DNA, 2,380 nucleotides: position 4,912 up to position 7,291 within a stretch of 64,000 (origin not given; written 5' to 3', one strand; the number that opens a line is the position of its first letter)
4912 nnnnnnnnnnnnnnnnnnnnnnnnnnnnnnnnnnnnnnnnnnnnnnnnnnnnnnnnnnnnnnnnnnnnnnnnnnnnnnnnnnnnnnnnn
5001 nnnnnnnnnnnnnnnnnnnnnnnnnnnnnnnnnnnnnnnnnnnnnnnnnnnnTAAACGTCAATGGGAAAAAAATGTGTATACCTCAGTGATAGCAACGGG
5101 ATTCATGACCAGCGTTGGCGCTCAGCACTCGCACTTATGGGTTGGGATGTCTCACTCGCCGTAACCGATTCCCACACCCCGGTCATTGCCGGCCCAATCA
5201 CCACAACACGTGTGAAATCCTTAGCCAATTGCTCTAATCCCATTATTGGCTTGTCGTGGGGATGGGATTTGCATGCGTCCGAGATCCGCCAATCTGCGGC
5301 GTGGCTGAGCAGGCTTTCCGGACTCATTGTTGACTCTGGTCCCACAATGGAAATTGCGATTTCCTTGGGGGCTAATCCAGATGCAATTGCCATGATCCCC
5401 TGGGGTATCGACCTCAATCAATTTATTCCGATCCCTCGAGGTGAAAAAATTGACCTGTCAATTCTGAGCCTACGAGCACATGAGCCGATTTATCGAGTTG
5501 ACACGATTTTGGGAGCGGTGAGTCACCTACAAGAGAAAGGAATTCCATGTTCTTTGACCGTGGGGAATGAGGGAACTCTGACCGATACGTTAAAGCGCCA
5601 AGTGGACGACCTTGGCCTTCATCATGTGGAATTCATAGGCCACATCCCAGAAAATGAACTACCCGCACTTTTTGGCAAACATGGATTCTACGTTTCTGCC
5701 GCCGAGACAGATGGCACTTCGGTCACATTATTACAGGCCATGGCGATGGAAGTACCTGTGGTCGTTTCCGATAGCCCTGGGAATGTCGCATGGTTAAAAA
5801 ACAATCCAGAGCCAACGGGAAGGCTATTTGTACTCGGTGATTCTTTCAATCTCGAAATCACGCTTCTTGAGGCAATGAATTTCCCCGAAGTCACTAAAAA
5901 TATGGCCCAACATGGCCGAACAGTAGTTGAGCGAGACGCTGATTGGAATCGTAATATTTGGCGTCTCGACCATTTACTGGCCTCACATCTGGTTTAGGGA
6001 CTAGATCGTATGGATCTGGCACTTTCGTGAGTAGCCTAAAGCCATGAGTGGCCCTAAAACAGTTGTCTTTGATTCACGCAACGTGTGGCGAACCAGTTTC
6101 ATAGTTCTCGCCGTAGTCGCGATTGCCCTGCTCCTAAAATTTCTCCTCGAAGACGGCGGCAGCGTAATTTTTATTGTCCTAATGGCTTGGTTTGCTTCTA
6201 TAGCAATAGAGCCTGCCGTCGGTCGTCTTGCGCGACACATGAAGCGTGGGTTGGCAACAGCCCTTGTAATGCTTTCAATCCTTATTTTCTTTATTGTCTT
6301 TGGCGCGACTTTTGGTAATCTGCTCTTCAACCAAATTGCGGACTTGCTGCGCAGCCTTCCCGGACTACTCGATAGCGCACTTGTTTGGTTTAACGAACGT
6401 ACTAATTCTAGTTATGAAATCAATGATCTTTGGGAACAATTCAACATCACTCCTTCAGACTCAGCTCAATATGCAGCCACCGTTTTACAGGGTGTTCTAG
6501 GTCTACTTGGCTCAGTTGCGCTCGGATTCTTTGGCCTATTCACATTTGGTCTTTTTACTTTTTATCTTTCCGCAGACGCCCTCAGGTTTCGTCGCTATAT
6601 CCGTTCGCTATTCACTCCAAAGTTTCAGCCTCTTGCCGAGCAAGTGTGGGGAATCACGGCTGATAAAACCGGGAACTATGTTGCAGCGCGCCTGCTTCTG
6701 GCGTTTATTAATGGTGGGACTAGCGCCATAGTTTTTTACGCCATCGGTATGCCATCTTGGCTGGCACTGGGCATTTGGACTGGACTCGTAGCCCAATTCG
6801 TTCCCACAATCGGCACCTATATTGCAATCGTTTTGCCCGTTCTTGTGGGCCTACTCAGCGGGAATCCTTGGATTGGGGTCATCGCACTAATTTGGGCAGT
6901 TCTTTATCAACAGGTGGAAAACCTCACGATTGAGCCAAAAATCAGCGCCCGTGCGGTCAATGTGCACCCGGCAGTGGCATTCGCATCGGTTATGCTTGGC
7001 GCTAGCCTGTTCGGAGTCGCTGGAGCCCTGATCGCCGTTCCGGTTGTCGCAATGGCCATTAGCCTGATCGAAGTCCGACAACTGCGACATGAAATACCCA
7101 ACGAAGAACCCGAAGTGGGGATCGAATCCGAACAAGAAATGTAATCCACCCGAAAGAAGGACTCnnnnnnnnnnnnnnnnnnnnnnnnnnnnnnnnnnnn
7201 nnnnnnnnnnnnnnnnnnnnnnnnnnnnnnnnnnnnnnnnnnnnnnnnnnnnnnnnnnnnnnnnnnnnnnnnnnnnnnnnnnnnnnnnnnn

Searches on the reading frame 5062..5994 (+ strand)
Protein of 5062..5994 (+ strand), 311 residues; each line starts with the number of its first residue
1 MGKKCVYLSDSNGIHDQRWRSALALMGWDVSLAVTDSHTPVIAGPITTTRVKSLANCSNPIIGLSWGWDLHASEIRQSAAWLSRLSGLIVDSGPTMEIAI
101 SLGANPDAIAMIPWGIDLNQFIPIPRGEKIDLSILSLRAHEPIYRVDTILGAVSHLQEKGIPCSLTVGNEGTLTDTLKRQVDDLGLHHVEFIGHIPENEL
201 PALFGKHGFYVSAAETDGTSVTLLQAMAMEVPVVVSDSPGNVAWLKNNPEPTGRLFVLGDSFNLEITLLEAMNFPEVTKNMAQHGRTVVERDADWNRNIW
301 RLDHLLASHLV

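Call 9: search_protein_families(library=pfam, proteins=[window:5062-5994:+], max_evalue=0.001)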
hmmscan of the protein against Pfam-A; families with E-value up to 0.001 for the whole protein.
window:5062-5994:+ (311 aa): 2 families
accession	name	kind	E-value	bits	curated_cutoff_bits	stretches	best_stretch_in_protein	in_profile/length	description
PF00534.26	Glycos_transf_1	-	8.8e-17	61.6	26.4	1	134-286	18-170/172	Glycosyl transferases group 1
PF13692.12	Glyco_trans_1_4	-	1.3e-13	51.9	27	1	140-248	11-118/142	Glycosyl transferases group 1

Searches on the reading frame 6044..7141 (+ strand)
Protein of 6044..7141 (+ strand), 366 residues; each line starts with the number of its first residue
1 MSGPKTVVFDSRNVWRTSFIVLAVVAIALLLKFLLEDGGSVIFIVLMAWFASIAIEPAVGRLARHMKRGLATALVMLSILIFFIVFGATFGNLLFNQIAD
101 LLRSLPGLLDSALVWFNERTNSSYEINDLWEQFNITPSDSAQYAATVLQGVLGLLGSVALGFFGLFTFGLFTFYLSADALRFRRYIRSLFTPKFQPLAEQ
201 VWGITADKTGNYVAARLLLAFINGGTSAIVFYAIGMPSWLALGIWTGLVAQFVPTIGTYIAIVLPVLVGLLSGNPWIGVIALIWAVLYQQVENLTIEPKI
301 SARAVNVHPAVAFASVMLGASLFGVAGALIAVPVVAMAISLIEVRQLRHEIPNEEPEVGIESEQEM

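Call 9: search_protein_families(library=pfam, proteins=[window:6044-7141:+], max_evalue=0.001)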
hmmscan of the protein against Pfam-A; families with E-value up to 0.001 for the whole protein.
window:6044-7141:+ (366 aa): 1 family
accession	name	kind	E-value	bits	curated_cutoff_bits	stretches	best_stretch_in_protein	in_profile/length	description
PF01594.21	AI-2E_transport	-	3e-55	188.1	34.3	1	20-343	3-324/327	AI-2E family transporter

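Call 30: search_protein_families(library=ncbifam, proteins=[window:6044-7141:+], max_evalue=0.001)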
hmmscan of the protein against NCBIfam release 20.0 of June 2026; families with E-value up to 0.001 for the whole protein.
window:6044-7141:+ (366 aa): 2 families
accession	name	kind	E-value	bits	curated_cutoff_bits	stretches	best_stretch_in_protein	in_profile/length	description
TIGR02872.1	spore_ytvI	equivalog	2.1e-15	57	198.15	1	19-342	4-336/341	sporulation integral membrane protein YtvI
NF045801.1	efflux_ABUW_0982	equivalog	8.6e-09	34.8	675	1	20-343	10-341/392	chloramphenicol efflux transporter CxpE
